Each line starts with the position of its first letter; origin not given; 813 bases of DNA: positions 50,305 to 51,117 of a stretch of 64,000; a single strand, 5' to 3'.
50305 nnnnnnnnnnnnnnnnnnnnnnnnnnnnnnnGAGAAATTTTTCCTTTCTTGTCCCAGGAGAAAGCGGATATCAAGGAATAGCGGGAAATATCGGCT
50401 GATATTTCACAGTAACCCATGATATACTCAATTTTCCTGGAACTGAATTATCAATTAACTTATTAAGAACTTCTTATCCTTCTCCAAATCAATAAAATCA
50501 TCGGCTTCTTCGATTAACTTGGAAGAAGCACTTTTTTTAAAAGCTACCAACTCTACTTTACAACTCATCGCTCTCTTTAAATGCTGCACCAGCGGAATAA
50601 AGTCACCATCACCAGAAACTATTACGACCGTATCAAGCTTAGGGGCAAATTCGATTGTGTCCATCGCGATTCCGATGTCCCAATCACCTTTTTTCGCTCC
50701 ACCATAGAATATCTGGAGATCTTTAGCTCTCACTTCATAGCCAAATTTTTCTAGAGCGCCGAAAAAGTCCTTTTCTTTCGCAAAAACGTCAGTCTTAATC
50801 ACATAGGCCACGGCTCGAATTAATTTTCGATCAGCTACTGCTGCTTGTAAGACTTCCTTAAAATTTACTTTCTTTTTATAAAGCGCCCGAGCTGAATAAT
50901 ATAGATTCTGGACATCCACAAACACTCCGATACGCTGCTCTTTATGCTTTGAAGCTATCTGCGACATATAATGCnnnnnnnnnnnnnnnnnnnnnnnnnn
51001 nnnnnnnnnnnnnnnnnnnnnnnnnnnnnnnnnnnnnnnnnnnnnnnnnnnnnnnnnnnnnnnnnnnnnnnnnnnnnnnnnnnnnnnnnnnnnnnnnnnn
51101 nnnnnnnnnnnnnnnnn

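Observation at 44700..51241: Tight minus-strand operon rpsO - NYN RNase-like gene - pnp - two paralogous large membrane-anchored proteins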

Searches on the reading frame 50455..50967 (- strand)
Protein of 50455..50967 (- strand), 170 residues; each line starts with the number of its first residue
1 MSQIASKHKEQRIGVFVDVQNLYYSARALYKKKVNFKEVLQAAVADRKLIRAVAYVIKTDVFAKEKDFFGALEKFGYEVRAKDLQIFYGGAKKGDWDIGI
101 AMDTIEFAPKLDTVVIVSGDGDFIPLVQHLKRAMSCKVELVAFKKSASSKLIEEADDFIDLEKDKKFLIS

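Call 3: search_protein_families(library=pfam, proteins=[window:50455-50967:-], max_evalue=0.1)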
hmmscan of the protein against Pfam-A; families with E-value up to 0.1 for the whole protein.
window:50455-50967:- (170 aa): 3 families
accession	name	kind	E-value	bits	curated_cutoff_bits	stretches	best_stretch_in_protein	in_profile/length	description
PF01936.24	NYN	-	6.2e-35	121.3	24.2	1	12-162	1-145/145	NYN domain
PF02775.26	TPP_enzyme_C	-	0.0072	16.6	21.9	1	98-140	38-75/151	Thiamine pyrophosphate enzyme, C-terminal TPP binding domain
PF17596.7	DUF5492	-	0.09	13.6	27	0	148-169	25-46/80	Family of unknown function (DUF5492)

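Call 4: search_protein_families(library=ncbifam, proteins=[window:50455-50967:-], max_evalue=0.1)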
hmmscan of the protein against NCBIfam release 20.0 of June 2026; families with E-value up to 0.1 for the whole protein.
window:50455-50967:- (170 aa): 2 families
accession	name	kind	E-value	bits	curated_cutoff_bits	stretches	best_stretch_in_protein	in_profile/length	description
TIGR00288.1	TIGR00288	hypoth_equivalog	3.9e-05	23.6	178.45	1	88-165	81-159/160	TIGR00288 family NYN domain-containing protein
TIGR03127.2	RuMP_HxlB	equivalog_domain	0.021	14.7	160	1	111-166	73-128/178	6-phospho-3-hexuloisomerase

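Call 10: find_homologous_proteins(query=window:50455-50967:-)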
Query window:50455-50967:- (170 aa): 7300 proteins with E <= 0.001 among 7360 candidates; the best 120 are listed.
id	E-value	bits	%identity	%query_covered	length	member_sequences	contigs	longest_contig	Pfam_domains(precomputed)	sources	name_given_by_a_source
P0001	5.3e-98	343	97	98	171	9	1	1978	PF01936.25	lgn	-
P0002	1.9e-96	338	95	100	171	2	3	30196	PF01936.25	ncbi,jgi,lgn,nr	ncbi:MAG: NYN domain-containing protein [Parcubacteria group bacterium]|nr:NYN domain-containing pro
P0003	3.7e-88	311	85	97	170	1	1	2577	PF01936.25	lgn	-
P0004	9.0e-86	303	82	99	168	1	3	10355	PF01936.25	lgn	-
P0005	2.8e-85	302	82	96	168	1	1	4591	PF01936.25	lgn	-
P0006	4.7e-84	298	80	96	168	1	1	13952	PF01936.25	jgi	jgi:uncharacterized LabA/DUF88 family protein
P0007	1.6e-81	290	78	98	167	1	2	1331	PF01936.25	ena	-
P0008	2.3e-80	286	78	99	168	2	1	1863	PF01936.25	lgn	-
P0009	8.4e-80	284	78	99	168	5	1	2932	PF01936.25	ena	-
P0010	3.5e-78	279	79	95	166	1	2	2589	PF01936.25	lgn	-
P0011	4.1e-78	279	78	97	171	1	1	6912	PF01936.25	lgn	-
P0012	2.1e-77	276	76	96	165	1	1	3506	PF01936.25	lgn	-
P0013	6.4e-77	275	78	96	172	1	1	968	PF01936.25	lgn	-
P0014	6.5e-76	271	76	95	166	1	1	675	PF01936.25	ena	-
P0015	5.9e-75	268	73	96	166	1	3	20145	PF01936.25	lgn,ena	-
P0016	1.9e-74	267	73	96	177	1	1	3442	PF01936.25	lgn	-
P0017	6.6e-74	265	77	96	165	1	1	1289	PF01936.25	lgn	-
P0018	2.2e-73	263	74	98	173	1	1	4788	PF01936.25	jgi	-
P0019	2.5e-73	263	72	97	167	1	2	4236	PF01936.25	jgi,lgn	jgi:uncharacterized LabA/DUF88 family protein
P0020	4.7e-73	262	73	95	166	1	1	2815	PF01936.25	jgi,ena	jgi:uncharacterized LabA/DUF88 family protein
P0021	4.7e-73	262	74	96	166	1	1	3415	PF01936.25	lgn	-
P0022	6.9e-73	262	74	95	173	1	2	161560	PF01936.25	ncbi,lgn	-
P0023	7.1e-73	262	74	95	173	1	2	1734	PF01936.25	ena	-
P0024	8.7e-73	261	74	96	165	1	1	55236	PF01936.25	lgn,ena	-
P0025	1.7e-72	260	70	98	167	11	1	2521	PF01936.25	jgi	-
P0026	1.9e-72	260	72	96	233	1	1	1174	PF01936.25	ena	-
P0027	2.6e-72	260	74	98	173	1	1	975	PF01936.25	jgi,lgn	jgi:uncharacterized LabA/DUF88 family protein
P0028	3.5e-72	259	72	96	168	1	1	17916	PF01936.25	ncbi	-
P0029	3.7e-72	259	72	96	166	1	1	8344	PF01936.25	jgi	jgi:uncharacterized LabA/DUF88 family protein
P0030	4.0e-72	259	74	98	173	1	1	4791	PF01936.25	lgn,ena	-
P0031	1.0e-71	258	72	95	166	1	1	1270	PF01936.25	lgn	-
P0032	1.0e-71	258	70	98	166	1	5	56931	PF01936.25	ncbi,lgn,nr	ncbi:NYN domain-containing protein [Candidatus Woesearchaeota archaeon]|nr:NYN domain-containing pro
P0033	1.5e-71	257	69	96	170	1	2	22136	PF01936.25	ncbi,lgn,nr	ncbi:NYN domain-containing protein [Candidatus Woesearchaeota archaeon]|nr:NYN domain-containing pro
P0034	1.5e-71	257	72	95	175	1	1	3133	PF01936.25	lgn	-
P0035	1.8e-71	257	69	96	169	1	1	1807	PF01936.25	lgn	-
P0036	2.0e-71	257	71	95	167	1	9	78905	PF01936.25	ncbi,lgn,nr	ncbi:NYN domain-containing protein [Candidatus Woesearchaeota archaeon]|nr:NYN domain-containing pro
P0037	2.4e-71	257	71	95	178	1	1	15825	PF01936.25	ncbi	-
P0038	2.6e-71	256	69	96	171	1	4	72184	PF01936.25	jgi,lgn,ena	-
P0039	3.1e-71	256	71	96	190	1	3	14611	PF01936.25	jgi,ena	-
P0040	4.0e-71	256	73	95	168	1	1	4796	PF01936.25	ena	-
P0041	4.1e-71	256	71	95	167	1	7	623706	PF01936.25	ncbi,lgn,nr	ncbi:NYN domain-containing protein [Candidatus Woesearchaeota archaeon]|nr:NYN domain-containing pro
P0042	4.3e-71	256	71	95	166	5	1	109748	PF01936.25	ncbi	-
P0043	4.4e-71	256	70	96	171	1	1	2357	PF01936.25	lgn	-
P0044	4.5e-71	256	73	95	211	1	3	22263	PF01936.25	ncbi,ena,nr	ncbi:MAG TPA: NYN domain-containing protein [Candidatus Nanoarchaeia archaeon]|nr:NYN domain-contain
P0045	4.7e-71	256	71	95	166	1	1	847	PF01936.25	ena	-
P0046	5.0e-71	256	71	95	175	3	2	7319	PF01936.25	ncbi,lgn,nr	ncbi:NYN domain-containing protein [Candidatus Woesearchaeota archaeon]|nr:NYN domain-containing pro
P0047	5.3e-71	255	69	98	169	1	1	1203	PF01936.25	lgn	-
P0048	6.4e-71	255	71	98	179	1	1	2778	PF01936.25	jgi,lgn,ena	-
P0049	7.5e-71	255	74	95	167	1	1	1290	PF01936.25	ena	-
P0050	9.1e-71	255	71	96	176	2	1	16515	PF01936.25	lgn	-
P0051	9.4e-71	255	71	95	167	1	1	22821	PF01936.25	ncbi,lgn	-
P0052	1.3e-70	254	71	97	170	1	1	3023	PF01936.25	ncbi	-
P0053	1.3e-70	254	72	93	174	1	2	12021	PF01936.25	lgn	-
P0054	1.4e-70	254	70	96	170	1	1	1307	PF01936.25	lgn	-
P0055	1.7e-70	254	67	99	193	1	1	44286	PF01936.25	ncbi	-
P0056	1.7e-70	254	75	95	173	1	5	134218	PF01936.25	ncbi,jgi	-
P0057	2.2e-70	253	72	98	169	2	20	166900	PF01936.25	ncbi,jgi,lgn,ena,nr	ncbi:NYN domain-containing protein [Candidatus Woesearchaeota archaeon]|nr:NYN domain-containing pro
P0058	2.3e-70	253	69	96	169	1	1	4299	PF01936.25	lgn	-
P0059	2.4e-70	253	71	98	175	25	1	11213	PF01936.25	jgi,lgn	-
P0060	2.4e-70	253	70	98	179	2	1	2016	PF01936.25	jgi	jgi:uncharacterized LabA/DUF88 family protein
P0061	2.6e-70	253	71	98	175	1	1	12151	PF01936.25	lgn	-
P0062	2.8e-70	253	72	95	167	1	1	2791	PF01936.25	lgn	-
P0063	3.0e-70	253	70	95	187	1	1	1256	PF01936.25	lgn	-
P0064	3.7e-70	253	71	97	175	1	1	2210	PF01936.25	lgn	-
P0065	4.0e-70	253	71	97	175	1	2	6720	PF01936.25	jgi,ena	-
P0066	4.1e-70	253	68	98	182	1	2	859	PF01936.25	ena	-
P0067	4.2e-70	253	69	96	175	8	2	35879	PF01936.25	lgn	-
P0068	4.2e-70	253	71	97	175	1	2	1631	PF01936.25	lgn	-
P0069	5.0e-70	252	69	95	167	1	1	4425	PF01936.25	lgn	-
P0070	5.2e-70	252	69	97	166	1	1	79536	PF01936.25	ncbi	-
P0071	5.3e-70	252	69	95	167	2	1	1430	PF01936.25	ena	-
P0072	5.3e-70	252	70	96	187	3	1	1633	PF01936.25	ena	-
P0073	5.7e-70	252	70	98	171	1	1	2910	PF01936.25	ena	-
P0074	6.2e-70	252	71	100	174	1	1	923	PF01936.25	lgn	-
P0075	6.8e-70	252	70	96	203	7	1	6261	PF01936.25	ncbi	-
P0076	7.1e-70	252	68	96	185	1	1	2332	PF01936.25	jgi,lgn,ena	-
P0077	7.9e-70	252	69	95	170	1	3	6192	PF01936.25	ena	-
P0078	7.9e-70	252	68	99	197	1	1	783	PF01936.25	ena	-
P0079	8.4e-70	252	68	99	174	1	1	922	PF01936.25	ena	-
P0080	8.6e-70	252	69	99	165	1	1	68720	PF01936.25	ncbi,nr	ncbi:MAG: NYN domain-containing protein [bacterium]|nr:NYN domain-containing protein [bacterium]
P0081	9.1e-70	251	70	98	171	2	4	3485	PF01936.25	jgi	-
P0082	9.9e-70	251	70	95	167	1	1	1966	PF01936.25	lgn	-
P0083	1.1e-69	251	67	97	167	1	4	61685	PF01936.25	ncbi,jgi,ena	-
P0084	1.2e-69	251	69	96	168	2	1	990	PF01936.25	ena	-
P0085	1.2e-69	251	70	98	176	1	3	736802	PF01936.25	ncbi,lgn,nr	ncbi:MAG: NYN domain-containing protein [Candidatus Woesearchaeota archaeon]|nr:MAG: NYN domain-cont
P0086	1.2e-69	251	67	97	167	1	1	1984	PF01936.25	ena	-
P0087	1.2e-69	251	71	99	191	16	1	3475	PF01936.25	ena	-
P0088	1.3e-69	251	69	95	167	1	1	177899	PF01936.25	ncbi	-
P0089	1.3e-69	251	68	97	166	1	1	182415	PF01936.25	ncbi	-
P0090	1.5e-69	251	69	98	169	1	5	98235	PF01936.25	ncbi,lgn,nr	ncbi:NYN domain-containing protein [Candidatus Woesearchaeota archaeon]|nr:NYN domain-containing pro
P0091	1.6e-69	251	73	96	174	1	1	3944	PF01936.25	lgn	-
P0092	1.6e-69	251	70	96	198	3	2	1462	PF01936.25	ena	-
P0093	1.6e-69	251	71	97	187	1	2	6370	PF01936.25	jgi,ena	-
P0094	1.7e-69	251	70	97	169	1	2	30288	PF01936.25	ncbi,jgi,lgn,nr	ncbi:NYN domain-containing protein [Candidatus Woesearchaeota archaeon]|nr:NYN domain-containing pro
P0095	2.0e-69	250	71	96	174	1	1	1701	PF01936.25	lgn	-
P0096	2.0e-69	250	70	96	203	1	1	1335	PF01936.25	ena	-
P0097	2.2e-69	250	69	96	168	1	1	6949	PF01936.25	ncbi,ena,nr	ncbi:NYN domain-containing protein [Candidatus Woesearchaeota archaeon]|nr:NYN domain-containing pro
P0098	2.2e-69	250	72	96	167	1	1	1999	PF01936.25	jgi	-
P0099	2.3e-69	250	69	96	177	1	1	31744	PF01936.25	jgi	jgi:uncharacterized LabA/DUF88 family protein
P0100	2.6e-69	250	73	95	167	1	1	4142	PF01936.25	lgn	-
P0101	2.6e-69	250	71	100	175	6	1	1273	PF01936.25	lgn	-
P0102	2.7e-69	250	70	97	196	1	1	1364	PF01936.25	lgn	-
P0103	2.8e-69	250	69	96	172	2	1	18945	PF01936.25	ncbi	-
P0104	2.8e-69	250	69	97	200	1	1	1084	PF01936.25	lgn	-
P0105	2.9e-69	250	69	98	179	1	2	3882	PF01936.25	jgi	jgi:uncharacterized LabA/DUF88 family protein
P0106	3.1e-69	250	71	95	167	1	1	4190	PF01936.25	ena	-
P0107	3.1e-69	250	72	95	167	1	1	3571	PF01936.25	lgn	-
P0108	3.3e-69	250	69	96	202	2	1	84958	PF01936.25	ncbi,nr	ncbi:NYN domain-containing protein [Candidatus Woesearchaeota archaeon]|nr:NYN domain-containing pro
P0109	3.5e-69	250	67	98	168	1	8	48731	PF01936.25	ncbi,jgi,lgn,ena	-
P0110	3.5e-69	250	69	98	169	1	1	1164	PF01936.25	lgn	-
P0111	3.7e-69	249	71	100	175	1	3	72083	PF01936.25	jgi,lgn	jgi:uncharacterized LabA/DUF88 family protein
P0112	3.9e-69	249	69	96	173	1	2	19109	PF01936.25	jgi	-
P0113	3.9e-69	249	71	95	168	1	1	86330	PF01936.25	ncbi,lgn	ncbi:MAG: NYN domain-containing protein [Methanocellales archaeon]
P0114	3.9e-69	249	71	100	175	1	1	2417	PF01936.25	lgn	-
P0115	4.0e-69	249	72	96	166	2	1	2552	PF01936.25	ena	-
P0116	4.3e-69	249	69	96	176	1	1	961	PF01936.25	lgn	-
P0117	4.3e-69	249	66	98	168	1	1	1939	PF01936.25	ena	-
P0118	4.4e-69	249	70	93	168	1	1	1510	PF01936.25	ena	-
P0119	4.6e-69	249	71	94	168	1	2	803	PF01936.25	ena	-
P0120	4.7e-69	249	68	96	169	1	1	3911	PF01936.25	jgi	jgi:uncharacterized LabA/DUF88 family protein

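Call 11: find_encoding_contigs(protein=window:50455-50967:-, flank=10000, max_places=6)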
Protein window:50455-50967:- (170 aa): 2 contigs read that carry it; 2 places shown.
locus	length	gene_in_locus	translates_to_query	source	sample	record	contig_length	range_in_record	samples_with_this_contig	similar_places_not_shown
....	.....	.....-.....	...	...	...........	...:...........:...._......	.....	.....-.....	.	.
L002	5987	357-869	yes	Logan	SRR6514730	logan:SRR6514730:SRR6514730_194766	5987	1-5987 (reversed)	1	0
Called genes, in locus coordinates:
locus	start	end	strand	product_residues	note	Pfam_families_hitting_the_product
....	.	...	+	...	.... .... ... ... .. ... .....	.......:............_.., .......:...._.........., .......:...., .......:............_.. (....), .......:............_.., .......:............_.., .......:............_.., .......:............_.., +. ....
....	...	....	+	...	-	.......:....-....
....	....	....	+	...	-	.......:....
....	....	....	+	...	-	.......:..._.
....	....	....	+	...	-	-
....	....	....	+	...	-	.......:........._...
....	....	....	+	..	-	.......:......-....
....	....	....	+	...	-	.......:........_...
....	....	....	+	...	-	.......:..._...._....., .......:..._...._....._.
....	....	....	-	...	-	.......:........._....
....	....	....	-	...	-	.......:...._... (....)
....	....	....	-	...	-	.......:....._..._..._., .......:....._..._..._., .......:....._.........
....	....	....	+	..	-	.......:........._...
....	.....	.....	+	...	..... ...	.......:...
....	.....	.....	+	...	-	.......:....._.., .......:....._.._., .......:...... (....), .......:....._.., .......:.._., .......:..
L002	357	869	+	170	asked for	PF01936:NYN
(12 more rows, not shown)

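Call 15: find_encoding_contigs(protein=P0041, flank=6000, max_places=3)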
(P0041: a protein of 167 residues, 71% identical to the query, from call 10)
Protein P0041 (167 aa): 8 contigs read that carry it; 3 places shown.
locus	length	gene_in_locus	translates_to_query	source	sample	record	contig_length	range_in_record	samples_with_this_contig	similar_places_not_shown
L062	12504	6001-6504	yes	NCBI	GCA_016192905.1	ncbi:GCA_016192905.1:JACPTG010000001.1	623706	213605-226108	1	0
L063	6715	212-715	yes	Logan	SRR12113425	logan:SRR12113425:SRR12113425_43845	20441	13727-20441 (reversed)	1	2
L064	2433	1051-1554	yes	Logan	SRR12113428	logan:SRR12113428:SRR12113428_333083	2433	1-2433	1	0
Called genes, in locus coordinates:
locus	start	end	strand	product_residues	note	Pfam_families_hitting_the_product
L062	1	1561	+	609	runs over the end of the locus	PF00012:HSP70, PF06723:MreB_Mbl, PF00012:HSP70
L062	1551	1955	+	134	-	PF07885:Ion_trans_2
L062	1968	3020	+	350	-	PF00226:DnaJ, PF01556:DnaJ_C, PF27659:CHP02642 (faint), PF00684:DnaJ_CXXCXGXG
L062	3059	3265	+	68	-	-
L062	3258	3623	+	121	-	PF01850:PIN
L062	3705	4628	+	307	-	PF03741:TerC, PF04332:DUF475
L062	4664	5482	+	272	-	PF07934:OGG_N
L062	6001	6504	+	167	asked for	PF01936:NYN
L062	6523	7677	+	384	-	PF00390:malic, PF00208:ELFV_dehydrog (weak), PF03949:Malic_M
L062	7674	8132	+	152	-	PF04214:DUF411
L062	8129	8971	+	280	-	PF01073:3Beta_HSD (faint), PF01370:Epimerase, PF04321:RmlD_sub_bind (faint), PF13460:NAD_binding_10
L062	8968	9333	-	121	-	-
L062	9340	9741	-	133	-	-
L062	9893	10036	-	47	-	-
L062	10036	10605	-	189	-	-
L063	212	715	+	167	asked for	PF01936:NYN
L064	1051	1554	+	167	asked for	PF01936:NYN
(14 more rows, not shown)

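Call 16: find_encoding_contigs(protein=P0022, flank=6000, max_places=3)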
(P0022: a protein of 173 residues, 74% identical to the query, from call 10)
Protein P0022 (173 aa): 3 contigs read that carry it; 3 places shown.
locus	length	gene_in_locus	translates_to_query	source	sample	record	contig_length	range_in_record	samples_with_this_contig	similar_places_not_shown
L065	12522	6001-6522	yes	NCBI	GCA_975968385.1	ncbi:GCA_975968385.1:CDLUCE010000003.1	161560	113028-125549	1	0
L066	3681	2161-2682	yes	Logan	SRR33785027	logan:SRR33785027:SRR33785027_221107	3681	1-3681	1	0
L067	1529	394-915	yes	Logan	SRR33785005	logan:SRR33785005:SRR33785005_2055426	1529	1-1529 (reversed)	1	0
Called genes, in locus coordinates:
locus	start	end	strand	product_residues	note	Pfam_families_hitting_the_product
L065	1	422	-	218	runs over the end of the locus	PF00254:FKBP_C, PF22199:FKBP26_IF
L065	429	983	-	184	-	PF00406:ADK (weak), PF02224:Cytidylate_kin (faint), PF13189:Cytidylate_kin2, PF13207:AAA_17, PF13238:AAA_18, PF13671:AAA_33 (weak), PF01202:SKI (faint)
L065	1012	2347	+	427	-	PF25084:LbH_EIF2B (weak), PF25087:GMPPB_C (faint), PF00132:Hexapep (weak), PF13720:Acetyltransf_11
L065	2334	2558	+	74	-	-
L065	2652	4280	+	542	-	PF00118:Cpn60_TCP1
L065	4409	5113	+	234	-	-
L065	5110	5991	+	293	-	-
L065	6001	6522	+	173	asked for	PF01936:NYN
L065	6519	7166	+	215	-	PF07314:Lit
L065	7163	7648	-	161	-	-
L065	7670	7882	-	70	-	-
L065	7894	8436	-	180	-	-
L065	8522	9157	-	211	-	-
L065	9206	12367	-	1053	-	PF00133:tRNA-synt_1, PF01921:tRNA-synt_1f (faint), PF09334:tRNA-synt_1g, PF08264:Anticodon_1, PF19302:DUF5915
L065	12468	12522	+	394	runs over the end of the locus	PF03227:GILT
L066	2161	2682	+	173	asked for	PF01936:NYN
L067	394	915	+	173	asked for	PF01936:NYN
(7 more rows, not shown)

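Call 17: find_encoding_contigs(protein=P0080, flank=6000, max_places=3)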
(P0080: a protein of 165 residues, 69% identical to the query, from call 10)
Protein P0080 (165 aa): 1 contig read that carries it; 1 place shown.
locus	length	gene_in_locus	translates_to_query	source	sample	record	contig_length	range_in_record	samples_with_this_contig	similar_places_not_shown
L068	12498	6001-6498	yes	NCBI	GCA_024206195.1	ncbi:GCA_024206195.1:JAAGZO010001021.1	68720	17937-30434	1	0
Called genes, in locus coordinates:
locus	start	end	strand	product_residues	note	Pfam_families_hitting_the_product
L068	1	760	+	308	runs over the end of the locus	-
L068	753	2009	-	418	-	PF27218:MJ0043_C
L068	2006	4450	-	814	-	PF03104:DNA_pol_B_exo1, PF13482:RNase_H_2 (weak), PF10108:DNA_pol_B_exo2, PF03175:DNA_pol_B_2 (faint), PF00136:DNA_pol_B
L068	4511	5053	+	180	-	-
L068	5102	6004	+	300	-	PF00890:FAD_binding_2 (faint), PF01134:GIDA (faint), PF01266:DAO (faint), PF07992:Pyr_redox_2, PF12831:FAD_oxidored (faint), PF13738:Pyr_redox_3, PF00070:Pyr_redox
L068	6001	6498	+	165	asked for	PF01936:NYN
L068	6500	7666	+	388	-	PF00390:malic, PF03949:Malic_M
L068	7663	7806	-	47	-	-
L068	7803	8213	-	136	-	-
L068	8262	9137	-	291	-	PF00291:PALP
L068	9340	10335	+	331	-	PF17835:NOG1_N, PF01926:MMR_HSR1, PF02421:FeoB_N, PF02492:cobW (faint), PF00009:GTP_EFTU (weak), PF06858:NOG1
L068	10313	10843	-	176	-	PF00252:Ribosomal_L16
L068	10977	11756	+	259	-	-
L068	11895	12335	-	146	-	-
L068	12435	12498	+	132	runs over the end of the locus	PF01467:CTP_transf_like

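Call 20: find_encoding_contigs(protein=P0006, flank=6000, max_places=2)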
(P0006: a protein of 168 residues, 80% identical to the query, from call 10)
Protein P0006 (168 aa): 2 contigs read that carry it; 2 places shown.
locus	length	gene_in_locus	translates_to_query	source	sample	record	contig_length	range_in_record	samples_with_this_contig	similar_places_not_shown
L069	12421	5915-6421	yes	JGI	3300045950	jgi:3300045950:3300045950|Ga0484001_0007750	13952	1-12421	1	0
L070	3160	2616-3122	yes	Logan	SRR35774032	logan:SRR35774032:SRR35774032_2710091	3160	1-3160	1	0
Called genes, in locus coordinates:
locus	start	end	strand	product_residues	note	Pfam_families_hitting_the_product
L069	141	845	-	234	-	PF00156:Pribosyltran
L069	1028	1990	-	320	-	PF02899:Phage_int_SAM_1, PF00589:Phage_integrase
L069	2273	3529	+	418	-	PF13551:HTH_29 (faint), PF13565:HTH_32 (weak)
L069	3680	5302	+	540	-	PF00753:Lactamase_B, PF12706:Lactamase_B_2, PF23023:Anti-Pycsar_Apyc1 (faint), PF22505:RNase_J_b_CASP, PF07521:RMMBL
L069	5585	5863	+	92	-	PF00312:Ribosomal_S15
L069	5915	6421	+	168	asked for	PF01936:NYN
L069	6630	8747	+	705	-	PF01138:RNase_PH, PF03725:RNase_PH_C, PF03726:PNPase (weak), PF01138:RNase_PH, PF00013:KH_1, PF00575:S1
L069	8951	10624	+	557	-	PF11832:DUF3352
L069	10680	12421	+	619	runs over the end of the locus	PF11832:DUF3352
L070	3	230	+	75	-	?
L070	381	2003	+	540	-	PF00753:Lactamase_B, PF12706:Lactamase_B_2, PF23023:Anti-Pycsar_Apyc1 (faint), PF22505:RNase_J_b_CASP, PF07521:RMMBL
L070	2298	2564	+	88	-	PF00312:Ribosomal_S15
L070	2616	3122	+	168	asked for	PF01936:NYN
